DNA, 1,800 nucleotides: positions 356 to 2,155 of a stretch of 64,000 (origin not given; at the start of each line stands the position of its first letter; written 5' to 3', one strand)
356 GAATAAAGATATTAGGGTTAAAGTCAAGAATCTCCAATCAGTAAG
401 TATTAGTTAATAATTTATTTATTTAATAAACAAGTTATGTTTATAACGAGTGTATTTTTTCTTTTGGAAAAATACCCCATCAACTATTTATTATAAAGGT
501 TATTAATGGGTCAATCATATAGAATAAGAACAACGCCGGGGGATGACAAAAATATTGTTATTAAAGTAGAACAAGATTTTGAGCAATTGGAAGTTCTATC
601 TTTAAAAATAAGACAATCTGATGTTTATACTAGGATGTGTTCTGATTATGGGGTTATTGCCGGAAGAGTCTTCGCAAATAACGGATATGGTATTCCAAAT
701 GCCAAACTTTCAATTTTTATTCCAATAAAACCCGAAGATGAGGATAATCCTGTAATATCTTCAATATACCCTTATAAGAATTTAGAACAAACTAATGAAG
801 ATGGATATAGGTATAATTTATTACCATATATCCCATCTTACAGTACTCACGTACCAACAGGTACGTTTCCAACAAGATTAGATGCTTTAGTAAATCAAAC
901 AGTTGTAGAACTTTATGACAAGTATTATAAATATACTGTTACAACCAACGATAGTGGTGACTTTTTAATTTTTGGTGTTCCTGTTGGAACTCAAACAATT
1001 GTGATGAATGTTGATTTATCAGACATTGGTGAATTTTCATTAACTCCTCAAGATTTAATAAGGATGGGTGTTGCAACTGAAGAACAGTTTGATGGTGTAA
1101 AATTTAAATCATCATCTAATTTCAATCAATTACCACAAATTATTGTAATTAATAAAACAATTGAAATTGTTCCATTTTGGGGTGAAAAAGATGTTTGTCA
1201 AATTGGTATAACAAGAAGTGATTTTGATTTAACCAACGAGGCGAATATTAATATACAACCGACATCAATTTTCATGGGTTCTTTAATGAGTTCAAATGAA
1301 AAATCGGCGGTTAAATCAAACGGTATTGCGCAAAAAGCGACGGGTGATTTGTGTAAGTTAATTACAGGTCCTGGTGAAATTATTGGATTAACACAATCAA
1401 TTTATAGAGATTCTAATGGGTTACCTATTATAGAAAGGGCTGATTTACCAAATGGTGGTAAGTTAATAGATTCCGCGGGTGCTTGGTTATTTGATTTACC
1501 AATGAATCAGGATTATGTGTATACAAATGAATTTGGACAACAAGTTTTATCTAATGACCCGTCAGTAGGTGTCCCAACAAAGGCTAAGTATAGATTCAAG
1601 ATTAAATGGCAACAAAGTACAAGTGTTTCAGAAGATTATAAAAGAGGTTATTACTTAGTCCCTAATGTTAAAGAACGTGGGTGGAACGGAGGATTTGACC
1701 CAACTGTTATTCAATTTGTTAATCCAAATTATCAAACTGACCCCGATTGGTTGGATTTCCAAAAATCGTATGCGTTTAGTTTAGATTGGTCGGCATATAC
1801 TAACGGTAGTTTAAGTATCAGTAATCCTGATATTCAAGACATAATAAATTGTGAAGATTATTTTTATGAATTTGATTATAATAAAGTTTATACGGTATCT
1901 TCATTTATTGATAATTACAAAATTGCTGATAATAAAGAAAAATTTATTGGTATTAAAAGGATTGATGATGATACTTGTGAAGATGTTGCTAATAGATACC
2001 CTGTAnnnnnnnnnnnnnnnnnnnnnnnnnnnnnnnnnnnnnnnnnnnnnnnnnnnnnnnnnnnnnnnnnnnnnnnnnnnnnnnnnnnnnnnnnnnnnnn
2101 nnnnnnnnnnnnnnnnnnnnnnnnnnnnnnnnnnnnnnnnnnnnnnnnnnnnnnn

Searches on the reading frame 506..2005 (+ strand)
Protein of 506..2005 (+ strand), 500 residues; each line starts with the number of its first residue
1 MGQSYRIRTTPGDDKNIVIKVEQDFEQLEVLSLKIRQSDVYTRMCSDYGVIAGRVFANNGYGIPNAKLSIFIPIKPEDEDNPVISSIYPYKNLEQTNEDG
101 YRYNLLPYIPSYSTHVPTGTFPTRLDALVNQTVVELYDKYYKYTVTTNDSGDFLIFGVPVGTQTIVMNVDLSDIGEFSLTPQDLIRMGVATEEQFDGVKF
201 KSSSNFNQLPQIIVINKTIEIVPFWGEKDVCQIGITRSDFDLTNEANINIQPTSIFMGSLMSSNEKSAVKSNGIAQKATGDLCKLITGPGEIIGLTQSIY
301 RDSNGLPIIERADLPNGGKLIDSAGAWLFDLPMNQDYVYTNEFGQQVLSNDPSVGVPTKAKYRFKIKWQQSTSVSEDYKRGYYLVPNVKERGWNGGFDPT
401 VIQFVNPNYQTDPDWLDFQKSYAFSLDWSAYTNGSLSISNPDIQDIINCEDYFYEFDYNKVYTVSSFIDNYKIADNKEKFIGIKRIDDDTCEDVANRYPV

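Call 37: find_related_loci(query=window:506-2005:+, collection=viral_contigs, flank=10000)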
Query window:506-2005:+ (500 aa) in viral_contigs; peptide patterns used: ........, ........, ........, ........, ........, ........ (x = any residue, [..] = any of these).
599 stretches matched a pattern (row limit reached: there are more); 593 encode a relative of the query (tblastn E <= 1e-3); the best 80 are kept; 80 distinct loci.
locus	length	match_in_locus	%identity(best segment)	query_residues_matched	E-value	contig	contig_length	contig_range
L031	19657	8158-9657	98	1-500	0e+0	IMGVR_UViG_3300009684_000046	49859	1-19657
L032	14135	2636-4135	98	1-500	0e+0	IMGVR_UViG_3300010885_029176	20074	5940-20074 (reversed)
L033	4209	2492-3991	98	1-500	0e+0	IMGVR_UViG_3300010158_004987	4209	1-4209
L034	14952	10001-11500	97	1-500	0e+0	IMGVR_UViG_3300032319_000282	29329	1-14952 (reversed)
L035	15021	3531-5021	77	1-500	0e+0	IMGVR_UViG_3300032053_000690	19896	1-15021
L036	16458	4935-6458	72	1-500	0e+0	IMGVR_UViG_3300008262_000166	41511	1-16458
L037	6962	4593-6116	72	1-500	0e+0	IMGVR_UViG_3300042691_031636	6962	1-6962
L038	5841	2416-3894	74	1-500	0e+0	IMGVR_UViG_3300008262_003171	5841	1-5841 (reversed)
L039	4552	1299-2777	74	1-500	0e+0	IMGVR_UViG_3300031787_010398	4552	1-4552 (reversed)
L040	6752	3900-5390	73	1-500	0e+0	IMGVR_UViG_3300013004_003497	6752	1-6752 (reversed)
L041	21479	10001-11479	74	1-500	0e+0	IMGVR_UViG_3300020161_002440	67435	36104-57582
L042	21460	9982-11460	68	1-500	0e+0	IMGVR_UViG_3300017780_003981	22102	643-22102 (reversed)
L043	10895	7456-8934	68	1-500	0e+0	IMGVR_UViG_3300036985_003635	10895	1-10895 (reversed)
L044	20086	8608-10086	69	1-500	0e+0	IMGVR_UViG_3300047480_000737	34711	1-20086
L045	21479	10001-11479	69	1-500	0e+0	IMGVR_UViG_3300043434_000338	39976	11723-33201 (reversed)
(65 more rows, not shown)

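Call 39: search_protein_families(library=phrogs, proteins=[L034:6-527:+, L034:722-1339:+, L034:1439-2554:+, L034:2625-3614:+, L034:3634-4086:+, L034:4116-5498:+, L034:5514-7382:+, L034:7596-8057:+, L034:8064-9905:+], max_evalue=0.01)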
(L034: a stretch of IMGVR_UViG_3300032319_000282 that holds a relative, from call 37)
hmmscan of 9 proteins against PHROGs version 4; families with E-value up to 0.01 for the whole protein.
L034:6-527:+ (173 aa): 0 families

L034:722-1339:+ (205 aa): 9 families
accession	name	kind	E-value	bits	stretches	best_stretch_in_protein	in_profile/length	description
phrog_1035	-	DNA, RNA and nucleotide metabolism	9.1e-22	79.2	1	1-202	61-213/271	endonuclease VII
phrog_28061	-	unknown function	2.9e-11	44.7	1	154-204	6-58/62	-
phrog_2340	-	DNA, RNA and nucleotide metabolism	2.4e-10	41.8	1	1-123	6-114/171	endonuclease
phrog_2255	-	DNA, RNA and nucleotide metabolism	1.4e-06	28.9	1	2-70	52-108/211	HNH endonuclease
phrog_5558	-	moron, auxiliary metabolic gene and host takeover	3e-06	28.5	1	1-60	63-124/130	Lar-like restriction alleviation protein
phrog_2633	-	DNA, RNA and nucleotide metabolism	0.00024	22.3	1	2-59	12-68/142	endonuclease VII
phrog_6611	-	unknown function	0.0012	19.9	1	2-41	140-179/180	-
phrog_30859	-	unknown function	0.0021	19.8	1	3-60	2-58/117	-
phrog_14214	-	unknown function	0.0036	18.5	0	33-63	7-37/58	-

L034:1439-2554:+ (371 aa): 0 families

L034:2625-3614:+ (329 aa): 2 families
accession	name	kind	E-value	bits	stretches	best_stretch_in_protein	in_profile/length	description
phrog_107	-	DNA, RNA and nucleotide metabolism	9.9e-31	108.4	1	29-290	149-384/542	exonuclease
phrog_32545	-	unknown function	1.7e-08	35.4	1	4-147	4-148/186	-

L034:3634-4086:+ (150 aa): 0 families

L034:4116-5498:+ (460 aa): 6 families
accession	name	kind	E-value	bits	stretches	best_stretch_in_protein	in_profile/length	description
phrog_19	-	DNA, RNA and nucleotide metabolism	7.8e-58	197.8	1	14-442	163-595/621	DnaB-like replicative helicase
phrog_239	-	DNA, RNA and nucleotide metabolism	6e-18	66.1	1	162-406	335-579/801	DNA primase/helicase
phrog_243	-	DNA, RNA and nucleotide metabolism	3.4e-08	33.8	1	174-422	17-265/273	DnaB-like replicative helicase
phrog_97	-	other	0.00033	21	1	153-229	29-109/506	UvsX-like recombinase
phrog_29382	-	unknown function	0.00043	21.2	1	28-58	7-37/72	-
phrog_8337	-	DNA, RNA and nucleotide metabolism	0.0021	18.5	1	156-239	31-113/273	DNA repair protein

L034:5514-7382:+ (622 aa): 2 families
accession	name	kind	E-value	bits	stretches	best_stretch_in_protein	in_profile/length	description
phrog_367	-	DNA, RNA and nucleotide metabolism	2.3e-125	420.4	1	3-622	26-697/701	ribonucleotide reductase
phrog_84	-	DNA, RNA and nucleotide metabolism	0.00041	19.5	0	312-349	483-531/975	ribonucleoside-diphosphate reductase large subunit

L034:7596-8057:+ (153 aa): 8 families
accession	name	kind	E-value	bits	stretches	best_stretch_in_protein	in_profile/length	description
phrog_261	-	tail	2.2e-16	61.5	1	32-106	47-121/312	baseplate wedge subunit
phrog_43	-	tail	4.8e-15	56.3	1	25-132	15-120/126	baseplate wedge subunit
phrog_5026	-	tail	4.3e-06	27.6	1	9-109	6-98/110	baseplate protein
phrog_9010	-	unknown function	1.4e-05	26.3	1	64-145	25-106/146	-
phrog_1896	-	unknown function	0.00067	20.7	1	25-115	19-111/117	-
phrog_975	-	tail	0.0016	18.6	1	30-80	135-185/238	baseplate protein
phrog_37990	-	tail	0.0067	17.3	0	50-106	1-57/80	baseplate wedge subunit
phrog_2669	-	tail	0.0095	17.1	0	18-85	15-81/138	baseplate protein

L034:8064-9905:+ (613 aa): 3 families
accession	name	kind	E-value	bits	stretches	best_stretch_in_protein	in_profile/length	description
phrog_219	-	tail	4.7e-19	69.4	2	267-551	211-459/598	baseplate wedge subunit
phrog_10646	-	tail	4.5e-12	45.7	1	5-98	25-118/1142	baseplate wedge subunit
phrog_4226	-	tail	1.5e-08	35.3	1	436-547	91-198/228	baseplate protein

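Call 40: search_protein_families(library=pfam, proteins=[L034:6-527:+, L034:722-1339:+, L034:1439-2554:+, L034:2625-3614:+, L034:3634-4086:+, L034:4116-5498:+, L034:5514-7382:+, L034:7596-8057:+, L034:8064-9905:+], max_evalue=0.01)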
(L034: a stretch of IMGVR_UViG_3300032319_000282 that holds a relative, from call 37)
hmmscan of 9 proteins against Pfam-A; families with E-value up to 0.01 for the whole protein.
L034:6-527:+ (173 aa): 0 families

L034:722-1339:+ (205 aa): 0 families

L034:1439-2554:+ (371 aa): 6 families
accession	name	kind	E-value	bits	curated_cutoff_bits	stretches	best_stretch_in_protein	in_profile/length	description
PF08447.18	PAS_3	-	2.2e-23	82.7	25.6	2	33-120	3-88/89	PAS fold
PF13426.13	PAS_9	-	3.7e-22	79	27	2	144-247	4-103/103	PAS domain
PF00989.32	PAS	-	3.1e-16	59.8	22.6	2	142-245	13-113/113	PAS fold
PF08448.16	PAS_4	-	9.5e-11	42.3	23.1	1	144-248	9-108/110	PAS fold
PF17202.10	sCache_3_3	-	8.2e-05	23.3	28.8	0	221-248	73-100/107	Single cache domain 3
PF17201.10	Cache_3-Cache_2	-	0.0027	17.5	27.7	0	223-249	162-188/299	Cache 3/Cache 2 fusion domain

L034:2625-3614:+ (329 aa): 2 families
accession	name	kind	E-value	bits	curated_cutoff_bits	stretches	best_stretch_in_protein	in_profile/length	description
PF02739.22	5_3_exonuc_N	-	3.9e-31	108.4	34.3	1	3-154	2-150/164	5'-3' exonuclease, N-terminal resolvase-like domain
PF01367.25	5_3_exonuc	-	1.3e-05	26.1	40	1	176-224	7-51/97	5'-3' exonuclease, C-terminal SAM fold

L034:3634-4086:+ (150 aa): 0 families

L034:4116-5498:+ (460 aa): 4 families
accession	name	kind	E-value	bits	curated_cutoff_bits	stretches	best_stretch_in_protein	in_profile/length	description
PF03796.21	DnaB_C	-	2.8e-11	43.7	27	1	175-409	2-242/255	DnaB-like helicase C terminal domain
PF13481.12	AAA_25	-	1.4e-05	25.2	27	1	176-347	16-186/195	AAA domain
PF06745.19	ATPase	-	1.9e-05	24.6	26.6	1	176-314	2-131/231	KaiC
PF13238.12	AAA_18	-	0.00033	21.5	29.4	1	202-292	7-93/128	AAA domain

L034:5514-7382:+ (622 aa): 3 families
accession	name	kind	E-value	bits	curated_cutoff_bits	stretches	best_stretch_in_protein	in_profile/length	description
PF02867.20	Ribonuc_red_lgC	-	1.2e-09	37.8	23.9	1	314-353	209-258/523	Ribonucleotide reductase, barrel domain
PF21995.1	RNR-II_ins_dom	-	7.8e-06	26.5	27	1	139-203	35-103/107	B12-dependent ribonucleotide reductase, insertion domain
PF17975.6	RNR_Alpha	-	0.0015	19.5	26.4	1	10-74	19-96/101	Ribonucleotide reductase alpha domain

L034:7596-8057:+ (153 aa): 1 family
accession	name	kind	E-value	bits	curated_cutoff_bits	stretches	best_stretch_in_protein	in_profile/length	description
PF04965.19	GPW_gp25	-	3.4e-13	49.6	27.2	1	29-103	4-81/96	Baseplate wedge protein gp25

L034:8064-9905:+ (613 aa): 1 family
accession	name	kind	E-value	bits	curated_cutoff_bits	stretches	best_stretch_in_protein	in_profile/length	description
PF04865.19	Baseplate_J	-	1.1e-07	31.8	21.1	1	370-535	95-254/255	Baseplate J-like protein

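Call 43: search_dna_similar(query=L034:8064-9905:+, collection=phages, mode=protein, max_rows=25, max_evalue=0.001)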
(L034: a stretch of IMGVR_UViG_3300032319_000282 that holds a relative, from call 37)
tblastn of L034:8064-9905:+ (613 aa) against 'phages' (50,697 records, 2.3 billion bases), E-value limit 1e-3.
Records with a match: 23; places in all: 23; records where one place covers at least 80% of the query: 6.
Best place of each record, by identity: <60% 23.
By first word of the organism name: Pseudomonas 11; Flavobacterium 4; Salmonella 4; uncultured 1; Microcystis 1; Paraglaciecola 1; Klebsiella 1.
By host as written in the record: Pseudomonas aeruginosa PAO1 5; - 4; Flavobacterium sp. LMO8 4; Pseudomonas aeruginosa 3; Salmonella enterica subsp. enterica serovar Typhi 2; Microcystis elabens 1; Paraglaciecola sp. strain IceBac 372 1; Salmonella enterica subsp. enterica serovar Typhimurium str. ATCC 14028 1; and 2 more.
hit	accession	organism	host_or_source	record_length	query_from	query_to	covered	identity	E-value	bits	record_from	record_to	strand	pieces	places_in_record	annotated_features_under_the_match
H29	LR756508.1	uncultured phage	metagenomic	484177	3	604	98%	27.8%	2e-45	179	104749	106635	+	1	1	record has no annotation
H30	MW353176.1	Flavobacterium phage vB_FspM_immuto_3-5A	Flavobacterium sp. LMO8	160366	1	612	100%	26.7%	1e-45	180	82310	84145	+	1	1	baseplate wedge protein | hypothetical protein | baseplate assembly protein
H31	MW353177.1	Flavobacterium phage vB_FspM_immuto_13-6C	Flavobacterium sp. LMO8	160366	1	612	100%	26.7%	1e-45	180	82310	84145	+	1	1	baseplate wedge protein | hypothetical protein | baseplate assembly protein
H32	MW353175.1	Flavobacterium phage vB_FspM_immuto_2-6A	Flavobacterium sp. LMO8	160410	1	612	100%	26.7%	1e-45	180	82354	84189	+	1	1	baseplate wedge protein | hypothetical protein | baseplate assembly protein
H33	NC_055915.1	Flavobacterium phage vB_FspM_immuto_2-6A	Flavobacterium sp. LMO8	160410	1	612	100%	26.7%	1e-45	180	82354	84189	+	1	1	baseplate wedge protein | hypothetical protein | baseplate assembly protein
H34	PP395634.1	Microcystis phage Mel-JY01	Microcystis elabens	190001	1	607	99%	26.8%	1e-46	182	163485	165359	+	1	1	hypothetical protein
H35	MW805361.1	Paraglaciecola Antarctic GD virus 1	Paraglaciecola sp. strain IceBac 372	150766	267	551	46%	23.7%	4e-5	53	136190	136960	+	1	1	baseplate wedge subunit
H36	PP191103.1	Salmonella phage PHA46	Salmonella enterica subsp. enterica ...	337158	5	91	14%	29.7%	4e-4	50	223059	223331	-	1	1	baseplate wedge subunit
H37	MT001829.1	Salmonella phage SE_PL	Salmonella enterica subsp. enterica ...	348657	5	91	14%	29.7%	4e-4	50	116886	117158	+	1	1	hypothetical protein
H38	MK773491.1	Salmonella phage 7t3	Salmonella enterica subsp. enterica ...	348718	5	91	14%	29.7%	4e-4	50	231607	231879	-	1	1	baseplate wedge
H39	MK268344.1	Salmonella phage Munch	Salmonella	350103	5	91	14%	29.7%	4e-4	50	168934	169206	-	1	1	hypothetical protein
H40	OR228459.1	Klebsiella phage fENko-Kae01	Klebsiella aerogenes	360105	5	91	14%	29.7%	4e-4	50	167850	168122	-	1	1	baseplate wedge protein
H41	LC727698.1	Pseudomonas phage sp. 30-3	Pseudomonas aeruginosa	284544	4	97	15%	25.5%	5e-4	49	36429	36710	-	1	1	hypothetical protein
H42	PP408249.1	Pseudomonas phage vB_Pa-PAC2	Pseudomonas aeruginosa PAO1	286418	4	97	15%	25.5%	5e-4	49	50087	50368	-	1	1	baseplate wedge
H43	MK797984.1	Pseudomonas phage vB_PaeM_PA5oct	-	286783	4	97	15%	25.5%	5e-4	49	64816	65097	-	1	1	baseplate wedge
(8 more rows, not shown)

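Call 45: get_annotated_region(hit=H30, flank=20000)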
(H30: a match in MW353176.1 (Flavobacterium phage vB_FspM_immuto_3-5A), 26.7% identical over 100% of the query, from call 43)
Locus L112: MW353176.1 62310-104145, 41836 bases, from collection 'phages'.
description: Flavobacterium phage vB_FspM_immuto_3-5A, complete genome.
organism: Flavobacterium phage vB_FspM_immuto_3-5A (NCBI taxid 2801478)
taxonomy: Viruses; Duplodnaviria; Heunggongvirae; Uroviricota; Caudoviricetes; Immutovirus
host: Flavobacterium sp. LMO8; source: Baltic Sea mesocosm; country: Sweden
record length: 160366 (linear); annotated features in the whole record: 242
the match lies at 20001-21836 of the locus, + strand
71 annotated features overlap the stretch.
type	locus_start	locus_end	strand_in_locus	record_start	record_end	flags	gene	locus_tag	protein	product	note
CDS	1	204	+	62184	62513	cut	-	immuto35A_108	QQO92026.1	hypothetical protein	-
CDS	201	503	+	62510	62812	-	-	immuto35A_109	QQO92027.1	hypothetical protein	-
CDS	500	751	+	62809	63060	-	-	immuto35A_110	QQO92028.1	hypothetical protein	-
CDS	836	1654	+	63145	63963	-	-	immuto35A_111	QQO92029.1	protein of unknown function DUF932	-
CDS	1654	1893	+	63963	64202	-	-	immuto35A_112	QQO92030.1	hypothetical protein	-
CDS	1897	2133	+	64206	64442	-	-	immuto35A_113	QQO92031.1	hypothetical protein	-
CDS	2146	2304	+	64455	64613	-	-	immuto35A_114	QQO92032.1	hypothetical protein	-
CDS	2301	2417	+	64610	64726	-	-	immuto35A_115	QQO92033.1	hypothetical protein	-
CDS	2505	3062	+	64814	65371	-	-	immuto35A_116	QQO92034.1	hypothetical protein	-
CDS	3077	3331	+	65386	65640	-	-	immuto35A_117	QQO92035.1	hypothetical protein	-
CDS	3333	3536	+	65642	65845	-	-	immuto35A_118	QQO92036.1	hypothetical protein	-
CDS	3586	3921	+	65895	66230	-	-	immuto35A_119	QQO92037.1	lipopolysaccharide export LptBFGC system permease protein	Lipopolysaccharide export LptBFGC system, permease protein, LptF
CDS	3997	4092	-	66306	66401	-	-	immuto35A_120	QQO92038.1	hypothetical protein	-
CDS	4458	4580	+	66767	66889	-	-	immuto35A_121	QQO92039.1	hypothetical protein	-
CDS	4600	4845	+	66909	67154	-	-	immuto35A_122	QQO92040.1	hypothetical protein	-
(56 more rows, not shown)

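Call 46: get_annotated_region(hit=H34, flank=20000)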
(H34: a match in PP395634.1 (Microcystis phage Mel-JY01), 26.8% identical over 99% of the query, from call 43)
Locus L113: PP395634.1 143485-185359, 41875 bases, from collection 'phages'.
description: Microcystis phage Mel-JY01, complete genome.
organism: Microcystis phage Mel-JY01 (NCBI taxid 3126653)
taxonomy: Viruses; Duplodnaviria; Heunggongvirae; Uroviricota; Caudoviricetes
host: Microcystis elabens; source: -; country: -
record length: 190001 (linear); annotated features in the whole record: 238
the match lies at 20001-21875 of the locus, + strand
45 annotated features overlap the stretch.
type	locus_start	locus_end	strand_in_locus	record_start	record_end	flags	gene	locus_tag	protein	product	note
CDS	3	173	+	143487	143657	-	-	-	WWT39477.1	hypothetical protein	-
CDS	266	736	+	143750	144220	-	-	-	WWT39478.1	hypothetical protein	-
CDS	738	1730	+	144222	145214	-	-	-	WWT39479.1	hypothetical protein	-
CDS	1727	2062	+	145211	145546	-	-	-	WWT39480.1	hypothetical protein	-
CDS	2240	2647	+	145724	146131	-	-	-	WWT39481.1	hypothetical protein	-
CDS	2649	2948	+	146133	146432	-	-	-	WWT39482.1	hypothetical protein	-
CDS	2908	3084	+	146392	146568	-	-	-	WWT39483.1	hypothetical protein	-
CDS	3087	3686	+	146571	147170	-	-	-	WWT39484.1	prolyl 4-hydroxylase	-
CDS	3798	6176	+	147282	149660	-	-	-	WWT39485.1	hypothetical protein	-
CDS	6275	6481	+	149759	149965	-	-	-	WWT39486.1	hypothetical protein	-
CDS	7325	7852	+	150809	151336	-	-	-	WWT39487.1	hypothetical protein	-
CDS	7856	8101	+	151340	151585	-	-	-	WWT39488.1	hypothetical protein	-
CDS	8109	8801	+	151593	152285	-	-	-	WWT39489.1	hypothetical protein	-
CDS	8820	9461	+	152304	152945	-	-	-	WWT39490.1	hypothetical protein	-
CDS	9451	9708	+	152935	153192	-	-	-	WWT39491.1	hypothetical protein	-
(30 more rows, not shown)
